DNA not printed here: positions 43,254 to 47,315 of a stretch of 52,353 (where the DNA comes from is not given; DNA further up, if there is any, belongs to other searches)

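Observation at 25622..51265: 25.6-kb one-strand array joining a tubulin-like GTPase, a kinase::Hsp70 fusion, GrpE-like proteins, vWA and a ZorAB-like stator: candidate undescribed system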

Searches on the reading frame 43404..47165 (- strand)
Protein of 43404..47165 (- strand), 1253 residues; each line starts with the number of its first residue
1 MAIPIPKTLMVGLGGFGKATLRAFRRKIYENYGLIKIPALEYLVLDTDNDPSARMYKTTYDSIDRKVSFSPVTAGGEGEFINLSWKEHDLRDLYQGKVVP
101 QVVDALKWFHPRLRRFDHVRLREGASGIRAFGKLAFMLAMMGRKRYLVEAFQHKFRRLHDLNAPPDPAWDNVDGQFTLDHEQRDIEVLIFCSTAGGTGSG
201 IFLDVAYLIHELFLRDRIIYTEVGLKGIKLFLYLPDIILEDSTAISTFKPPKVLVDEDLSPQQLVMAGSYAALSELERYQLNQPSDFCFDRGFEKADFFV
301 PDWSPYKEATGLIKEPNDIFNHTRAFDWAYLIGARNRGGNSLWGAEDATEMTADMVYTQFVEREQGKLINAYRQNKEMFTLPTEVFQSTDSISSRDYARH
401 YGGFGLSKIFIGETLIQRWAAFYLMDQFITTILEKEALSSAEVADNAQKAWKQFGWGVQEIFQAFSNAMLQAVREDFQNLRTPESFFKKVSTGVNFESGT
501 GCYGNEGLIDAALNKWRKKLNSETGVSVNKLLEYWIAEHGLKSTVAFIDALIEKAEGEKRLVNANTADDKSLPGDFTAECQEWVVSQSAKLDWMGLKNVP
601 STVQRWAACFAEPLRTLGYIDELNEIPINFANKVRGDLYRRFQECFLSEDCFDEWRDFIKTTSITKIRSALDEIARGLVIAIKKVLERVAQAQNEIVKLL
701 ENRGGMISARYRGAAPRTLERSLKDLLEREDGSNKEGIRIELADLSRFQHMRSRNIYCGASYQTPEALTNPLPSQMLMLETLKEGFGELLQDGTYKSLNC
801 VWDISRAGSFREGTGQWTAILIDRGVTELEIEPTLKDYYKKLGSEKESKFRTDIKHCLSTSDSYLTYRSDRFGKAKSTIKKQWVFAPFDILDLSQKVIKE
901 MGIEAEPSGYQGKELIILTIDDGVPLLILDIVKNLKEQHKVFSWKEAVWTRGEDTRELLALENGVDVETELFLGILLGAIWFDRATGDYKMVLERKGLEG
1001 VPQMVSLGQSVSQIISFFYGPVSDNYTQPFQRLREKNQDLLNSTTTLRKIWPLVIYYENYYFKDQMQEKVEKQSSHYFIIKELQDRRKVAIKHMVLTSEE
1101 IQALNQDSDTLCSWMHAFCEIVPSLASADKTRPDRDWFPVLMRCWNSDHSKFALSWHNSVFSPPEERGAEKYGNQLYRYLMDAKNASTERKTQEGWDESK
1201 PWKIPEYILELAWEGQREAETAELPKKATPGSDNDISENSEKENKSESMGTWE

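Call 4: search_protein_families(library=pfam, proteins=[window:43404-47165:-], max_evalue=0.01)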
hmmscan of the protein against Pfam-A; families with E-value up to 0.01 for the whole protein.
window:43404-47165:- (1253 aa): 1 family
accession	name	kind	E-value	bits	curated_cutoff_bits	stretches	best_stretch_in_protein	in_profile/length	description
PF13809.12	Tubulin_2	-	6.8e-37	128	27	1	9-428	1-354/356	Tubulin like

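Call 6: search_protein_families(library=padloc, proteins=[window:43404-47165:-], max_evalue=0.01)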
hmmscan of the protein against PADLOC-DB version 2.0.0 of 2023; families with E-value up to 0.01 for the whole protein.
window:43404-47165:- (1253 aa): 0 families

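Call 9: find_related_loci(query=window:43404-47165:-, collection=genome_contigs, flank=10000)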
Query window:43404-47165:- (1253 aa) in genome_contigs; peptide patterns used: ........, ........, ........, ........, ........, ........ (x = any residue, [..] = any of these).
20 stretches matched a pattern, but none encodes a relative of the query by tblastn (E <= 1e-3).

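Call 10: find_homologous_proteins(query=window:43404-47165:-, max_evalue=0.00001)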
Query window:43404-47165:- (1253 aa): 26 proteins with E <= 0.00001 among 8000 candidates.
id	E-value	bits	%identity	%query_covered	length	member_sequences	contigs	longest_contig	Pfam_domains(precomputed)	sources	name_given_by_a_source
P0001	0.0e+0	2907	100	100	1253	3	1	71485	PF13809.13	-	-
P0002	0.0e+0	2450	84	100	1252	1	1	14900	PF13809.13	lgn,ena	-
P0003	0.0e+0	2439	84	100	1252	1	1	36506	PF13809.13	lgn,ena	-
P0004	0.0e+0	2415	82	100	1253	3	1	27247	PF13809.13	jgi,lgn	-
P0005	0.0e+0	1240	46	97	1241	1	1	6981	PF13809.13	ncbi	-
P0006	0.0e+0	1208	46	99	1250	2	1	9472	PF13809.13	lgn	-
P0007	0.0e+0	1078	42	100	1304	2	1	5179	PF13809.13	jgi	-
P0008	0.0e+0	1069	41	97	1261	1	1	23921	PF13809.13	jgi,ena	-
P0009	0.0e+0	1066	41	97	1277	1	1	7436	PF13809.13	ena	-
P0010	0.0e+0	1059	42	98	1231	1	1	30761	PF13809.13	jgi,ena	-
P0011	0.0e+0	1040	40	98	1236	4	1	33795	PF13809.13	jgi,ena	-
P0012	8.9e-289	979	40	97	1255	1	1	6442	PF13809.13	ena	-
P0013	8.8e-16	75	28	34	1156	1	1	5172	PF13809.13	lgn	-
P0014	2.0e-15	74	28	33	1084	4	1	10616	PF13809.13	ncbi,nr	ncbi:tubulin-like doman-containing protein [bacterium]|nr:tubulin-like doman-containing protein [bac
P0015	1.0e-12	65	28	35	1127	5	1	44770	PF13809.13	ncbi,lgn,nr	ncbi:MAG: tubulin-like doman-containing protein [Candidatus Cloacimonetes bacterium]|nr:tubulin-like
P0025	3.1e-7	47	24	36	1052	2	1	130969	PF13809.13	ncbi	-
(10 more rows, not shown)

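Call 14: find_encoding_contigs(protein=P0011, flank=10000, max_places=3)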
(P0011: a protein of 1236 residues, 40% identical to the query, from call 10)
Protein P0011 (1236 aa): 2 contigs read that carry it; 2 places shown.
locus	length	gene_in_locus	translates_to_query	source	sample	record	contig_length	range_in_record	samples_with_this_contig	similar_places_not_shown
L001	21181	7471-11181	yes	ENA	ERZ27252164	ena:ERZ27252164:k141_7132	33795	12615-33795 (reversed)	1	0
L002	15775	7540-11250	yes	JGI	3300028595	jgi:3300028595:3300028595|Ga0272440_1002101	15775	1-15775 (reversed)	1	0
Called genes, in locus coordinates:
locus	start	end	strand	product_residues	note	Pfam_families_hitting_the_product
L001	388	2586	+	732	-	-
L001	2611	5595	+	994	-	-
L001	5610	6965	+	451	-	-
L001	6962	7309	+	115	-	-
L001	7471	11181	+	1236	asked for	PF13809:Tubulin_2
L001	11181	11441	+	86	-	-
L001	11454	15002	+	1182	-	PF07714:PK_Tyr_Ser-Thr, PF14531:Kinase-like (weak), PF00069:Pkinase, PF00012:HSP70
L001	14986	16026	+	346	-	-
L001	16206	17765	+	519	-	-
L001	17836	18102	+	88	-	PF03683:UPF0175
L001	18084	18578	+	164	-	PF11848:DUF3368, PF20698:PIN-TPR-GreABC (faint)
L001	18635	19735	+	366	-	-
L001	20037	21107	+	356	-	-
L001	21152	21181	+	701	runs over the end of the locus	-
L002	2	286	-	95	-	?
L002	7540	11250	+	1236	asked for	PF13809:Tubulin_2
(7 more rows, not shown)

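Call 15: find_encoding_contigs(protein=P0010, flank=10000, max_places=3)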
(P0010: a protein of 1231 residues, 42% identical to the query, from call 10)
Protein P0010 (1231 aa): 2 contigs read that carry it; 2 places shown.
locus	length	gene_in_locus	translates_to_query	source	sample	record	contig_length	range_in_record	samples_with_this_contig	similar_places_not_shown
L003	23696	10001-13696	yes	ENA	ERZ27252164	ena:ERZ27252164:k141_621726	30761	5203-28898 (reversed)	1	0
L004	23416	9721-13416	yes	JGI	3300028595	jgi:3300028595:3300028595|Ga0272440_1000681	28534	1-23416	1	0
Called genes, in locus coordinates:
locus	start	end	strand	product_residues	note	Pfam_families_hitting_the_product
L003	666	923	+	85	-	-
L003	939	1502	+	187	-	-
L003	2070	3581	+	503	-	PF01398:JAB (faint)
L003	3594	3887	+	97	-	-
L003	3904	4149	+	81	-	-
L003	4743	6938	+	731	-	PF00092:VWA (faint), PF13519:VWA_2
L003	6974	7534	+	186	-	-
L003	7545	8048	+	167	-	-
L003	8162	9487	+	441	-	-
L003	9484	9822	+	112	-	-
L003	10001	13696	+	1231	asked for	PF13809:Tubulin_2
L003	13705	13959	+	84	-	-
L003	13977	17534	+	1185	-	PF00069:Pkinase, PF07714:PK_Tyr_Ser-Thr, PF14531:Kinase-like (weak), PF00012:HSP70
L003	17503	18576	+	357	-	-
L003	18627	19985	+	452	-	-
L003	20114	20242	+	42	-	-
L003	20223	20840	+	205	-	-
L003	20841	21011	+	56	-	-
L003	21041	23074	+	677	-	-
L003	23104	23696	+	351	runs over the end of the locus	-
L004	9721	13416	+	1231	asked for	PF13809:Tubulin_2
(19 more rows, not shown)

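Call 17: find_encoding_contigs(protein=P0003, flank=10000, max_places=2)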
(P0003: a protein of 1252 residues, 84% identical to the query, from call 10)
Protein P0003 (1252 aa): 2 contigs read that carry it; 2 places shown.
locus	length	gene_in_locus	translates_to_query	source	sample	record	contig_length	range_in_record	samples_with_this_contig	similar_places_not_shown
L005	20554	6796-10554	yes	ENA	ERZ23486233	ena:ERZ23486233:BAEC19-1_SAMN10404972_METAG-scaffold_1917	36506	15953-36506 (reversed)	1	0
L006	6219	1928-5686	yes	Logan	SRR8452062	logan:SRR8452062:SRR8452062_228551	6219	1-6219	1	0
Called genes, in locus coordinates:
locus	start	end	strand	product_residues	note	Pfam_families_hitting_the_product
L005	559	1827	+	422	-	PF00149:Metallophos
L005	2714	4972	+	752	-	PF13519:VWA_2 (weak)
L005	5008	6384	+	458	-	-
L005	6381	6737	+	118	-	-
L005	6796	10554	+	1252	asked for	PF13809:Tubulin_2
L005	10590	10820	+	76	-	-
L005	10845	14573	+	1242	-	PF00069:Pkinase, PF07714:PK_Tyr_Ser-Thr, PF00012:HSP70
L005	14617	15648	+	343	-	-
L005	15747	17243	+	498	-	-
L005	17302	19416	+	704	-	PF01025:GrpE (faint)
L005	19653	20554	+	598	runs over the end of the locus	-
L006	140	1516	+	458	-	-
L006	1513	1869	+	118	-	-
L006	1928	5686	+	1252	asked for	PF13809:Tubulin_2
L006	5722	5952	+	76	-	-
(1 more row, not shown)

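Call 18: find_encoding_contigs(protein=P0008, flank=10000, max_places=2)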
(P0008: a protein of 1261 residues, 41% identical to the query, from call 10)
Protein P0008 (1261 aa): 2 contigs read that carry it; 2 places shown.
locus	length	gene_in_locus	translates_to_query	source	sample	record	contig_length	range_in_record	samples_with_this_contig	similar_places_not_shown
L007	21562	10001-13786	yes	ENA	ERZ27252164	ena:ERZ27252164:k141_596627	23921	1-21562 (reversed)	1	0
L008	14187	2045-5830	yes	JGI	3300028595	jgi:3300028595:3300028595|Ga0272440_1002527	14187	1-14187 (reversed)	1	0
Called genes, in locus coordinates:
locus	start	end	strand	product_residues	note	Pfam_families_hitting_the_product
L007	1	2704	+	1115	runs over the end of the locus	-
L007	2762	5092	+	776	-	-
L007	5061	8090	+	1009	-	-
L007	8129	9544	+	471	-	-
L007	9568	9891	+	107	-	-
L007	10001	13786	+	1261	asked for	PF13809:Tubulin_2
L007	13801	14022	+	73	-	-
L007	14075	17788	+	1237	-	PF00069:Pkinase, PF07714:PK_Tyr_Ser-Thr, PF00012:HSP70 (faint)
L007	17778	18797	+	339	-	-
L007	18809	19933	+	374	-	-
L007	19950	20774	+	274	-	PF04403:PqiA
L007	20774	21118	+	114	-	-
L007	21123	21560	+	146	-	?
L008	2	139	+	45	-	?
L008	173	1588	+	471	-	-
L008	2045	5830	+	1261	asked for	PF13809:Tubulin_2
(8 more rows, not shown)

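Call 23: find_encoding_contigs(protein=P0015, flank=10000, max_places=1)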
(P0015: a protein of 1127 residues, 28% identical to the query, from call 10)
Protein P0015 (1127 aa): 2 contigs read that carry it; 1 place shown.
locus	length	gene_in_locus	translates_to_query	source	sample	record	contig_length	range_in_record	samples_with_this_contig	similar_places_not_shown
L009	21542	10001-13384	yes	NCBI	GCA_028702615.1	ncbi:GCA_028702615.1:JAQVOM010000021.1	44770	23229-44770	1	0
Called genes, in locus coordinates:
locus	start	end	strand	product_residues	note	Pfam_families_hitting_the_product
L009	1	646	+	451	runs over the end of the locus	-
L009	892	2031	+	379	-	PF13173:AAA_14, PF13401:AAA_22 (faint), PF13635:DUF4143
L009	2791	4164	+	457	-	PF01637:ATPase_2, PF13173:AAA_14, PF13401:AAA_22 (faint), PF03008:DUF234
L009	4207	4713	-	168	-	PF01661:Macro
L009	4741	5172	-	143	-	-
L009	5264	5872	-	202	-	PF00565:SNase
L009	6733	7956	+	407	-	-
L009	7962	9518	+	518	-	-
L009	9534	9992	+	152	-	-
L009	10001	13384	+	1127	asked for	PF13809:Tubulin_2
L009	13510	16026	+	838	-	PF00012:HSP70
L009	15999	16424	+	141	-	-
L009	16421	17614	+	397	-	-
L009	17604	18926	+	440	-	-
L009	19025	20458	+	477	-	PF01618:MotA_ExbB, PF01442:Apolipoprotein (faint), PF15665:FAM184 (faint)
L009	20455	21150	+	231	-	PF00691:OmpA (weak)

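Call 24: find_encoding_contigs(protein=P0025, flank=10000, max_places=1)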
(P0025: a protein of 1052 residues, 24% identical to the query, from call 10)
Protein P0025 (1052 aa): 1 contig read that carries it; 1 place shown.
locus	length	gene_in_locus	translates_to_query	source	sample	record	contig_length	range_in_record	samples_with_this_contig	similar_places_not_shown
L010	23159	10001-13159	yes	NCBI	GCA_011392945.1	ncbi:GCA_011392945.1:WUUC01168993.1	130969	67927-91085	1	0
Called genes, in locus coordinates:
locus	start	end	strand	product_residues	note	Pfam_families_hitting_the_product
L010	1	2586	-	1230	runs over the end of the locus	PF01979:Amidohydro_1, PF07969:Amidohydro_3, PF02412:TSP_3 (faint), PF00932:LTD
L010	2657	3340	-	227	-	PF00072:Response_reg, PF00486:Trans_reg_C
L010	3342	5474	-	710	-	PF00512:HisKA, PF02518:HATPase_c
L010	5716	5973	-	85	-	PF09723:Zn_ribbon_8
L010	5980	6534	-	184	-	-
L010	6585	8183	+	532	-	PF00753:Lactamase_B (weak), PF13483:Lactamase_B_3, PF12706:Lactamase_B_2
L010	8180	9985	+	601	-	PF13519:VWA_2 (weak)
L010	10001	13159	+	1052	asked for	PF13809:Tubulin_2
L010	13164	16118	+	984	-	-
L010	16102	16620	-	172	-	-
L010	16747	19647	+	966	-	PF07714:PK_Tyr_Ser-Thr (weak), PF00069:Pkinase, PF08308:PEGA (faint)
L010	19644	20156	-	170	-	PF00578:AhpC-TSA, PF08534:Redoxin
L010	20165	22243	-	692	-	PF07715:Plug (weak), PF00593:TonB_dep_Rec_b-barrel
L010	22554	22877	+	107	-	PF20212:DUF6572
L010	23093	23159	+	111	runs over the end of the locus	PF06877:RraB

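Call 36: find_related_loci(query=A1, collection=genome_contigs, flank=10000)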
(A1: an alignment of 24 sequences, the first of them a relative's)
Query A1 (1253 aa) in genome_contigs; peptide patterns used: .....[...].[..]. (x = any residue, [..] = any of these).
599 stretches matched a pattern (row limit reached: there are more); 397 encode a relative of the query (tblastn E <= 1e-3); the best 80 are kept; 80 distinct loci.
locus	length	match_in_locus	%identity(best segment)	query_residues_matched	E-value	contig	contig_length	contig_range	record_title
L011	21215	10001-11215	24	8-430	1e-24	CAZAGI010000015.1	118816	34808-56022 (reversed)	MAG TPA_asm: uncultured Planctomycetaceae bacterium isolate SRP287051_co1_163 genome assembly, contig: NODE_352_length_1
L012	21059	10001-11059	26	1-409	1e-21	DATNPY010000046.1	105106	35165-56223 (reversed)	MAG TPA_asm: Drouetiella sp. isolate SMAG_U16493 k141_36667, whole genome shotgun sequence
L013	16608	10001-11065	25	1-411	5e-21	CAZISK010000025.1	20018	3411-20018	MAG TPA_asm: uncultured Candidatus Obscuribacterales bacterium isolate SRP173033_co1_370 genome assembly, contig: NODE_4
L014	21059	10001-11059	27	1-409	5e-21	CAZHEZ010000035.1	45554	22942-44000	MAG TPA_asm: uncultured Candidatus Obscuribacterales bacterium isolate binchicken_co54_379 genome assembly, contig: NODE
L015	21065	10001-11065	25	1-411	6e-21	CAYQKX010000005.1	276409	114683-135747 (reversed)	MAG TPA_asm: uncultured Candidatus Obscuribacterales bacterium isolate SRP287051_co1_96 genome assembly, contig: NODE_66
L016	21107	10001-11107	27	4-422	8e-21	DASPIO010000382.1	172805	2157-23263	MAG TPA_asm: Azospirillum sp. isolate SMAG_U11985 k141_224218, whole genome shotgun sequence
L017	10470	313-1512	25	1-449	6e-21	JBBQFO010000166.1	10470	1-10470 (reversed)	MAG: Candidatus Obscuribacterales bacterium isolate Co_metawrap_1026 Cmw_1026_k141_11605481_length_10470_cov_8.0000, who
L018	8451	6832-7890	25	1-409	2e-21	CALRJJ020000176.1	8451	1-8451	MAG: Flavobacterium psychrophilum isolate JJ-JE56-12-1-mx-bin557 genome assembly, contig: JJ-RDS211-73-C730, whole genom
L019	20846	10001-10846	26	1-342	8e-21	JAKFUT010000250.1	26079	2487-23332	MAG: Candidatus Obscuribacterales bacterium isolate D1_Bin_4 D1_0001397, whole genome shotgun sequence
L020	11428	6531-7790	23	5-424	1e-20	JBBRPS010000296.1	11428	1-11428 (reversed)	MAG: Gemmatales bacterium isolate metawrap_la1_100 W_la1_100_k141_1509617L_11428_cov_11.0000, whole genome shotgun seque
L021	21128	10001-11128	26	4-429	1e-20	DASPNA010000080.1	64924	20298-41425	MAG TPA_asm: Thermoanaerobaculia bacterium isolate SMAG_U12109 k141_119864, whole genome shotgun sequence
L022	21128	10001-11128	27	4-429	1e-20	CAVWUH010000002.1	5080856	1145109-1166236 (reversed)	MAG: uncultured Acidobacteriota bacterium isolate MFD07386.bin.2.1 genome assembly, contig: contig_10975, whole genome s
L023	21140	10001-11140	28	4-449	2e-20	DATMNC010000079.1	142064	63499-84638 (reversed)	MAG TPA_asm: Thermoanaerobaculia bacterium isolate SMAG_U12840 k141_4089038, whole genome shotgun sequence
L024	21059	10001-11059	26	1-409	2e-20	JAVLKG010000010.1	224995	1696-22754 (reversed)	MAG: Candidatus Melainabacteria bacterium 17Bon1m isolate 17Bon1-MAG2 NODE_50+_length_224995_cov_34.7732, whole genome s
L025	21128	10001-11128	25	5-418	2e-20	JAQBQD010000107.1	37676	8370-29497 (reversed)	MAG: Gemmatimonadetes bacterium isolate RYN_364 scaffold_1595540, whole genome shotgun sequence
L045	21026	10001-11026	27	5-410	7e-17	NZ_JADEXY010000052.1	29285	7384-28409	Microcystis aeruginosa LEGE 91341 NODE_88_length_29285_cov_27.69, whole genome shotgun sequence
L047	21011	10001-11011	25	5-410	1e-16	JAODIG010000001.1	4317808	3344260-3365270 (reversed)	MAG: Chroococcopsis gigantea SAG 12.99 S2C1, whole genome shotgun sequence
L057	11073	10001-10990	25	25-424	6e-16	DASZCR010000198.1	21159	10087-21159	MAG TPA_asm: Pyrinomonadaceae bacterium isolate SMAG_U6447 k141_24612, whole genome shotgun sequence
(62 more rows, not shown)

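Call 56: search_protein_families(library=ncbifam, proteins=[window:43404-47165:-], max_evalue=0.01)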
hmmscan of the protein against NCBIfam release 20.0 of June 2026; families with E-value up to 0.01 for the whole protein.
window:43404-47165:- (1253 aa): 0 families
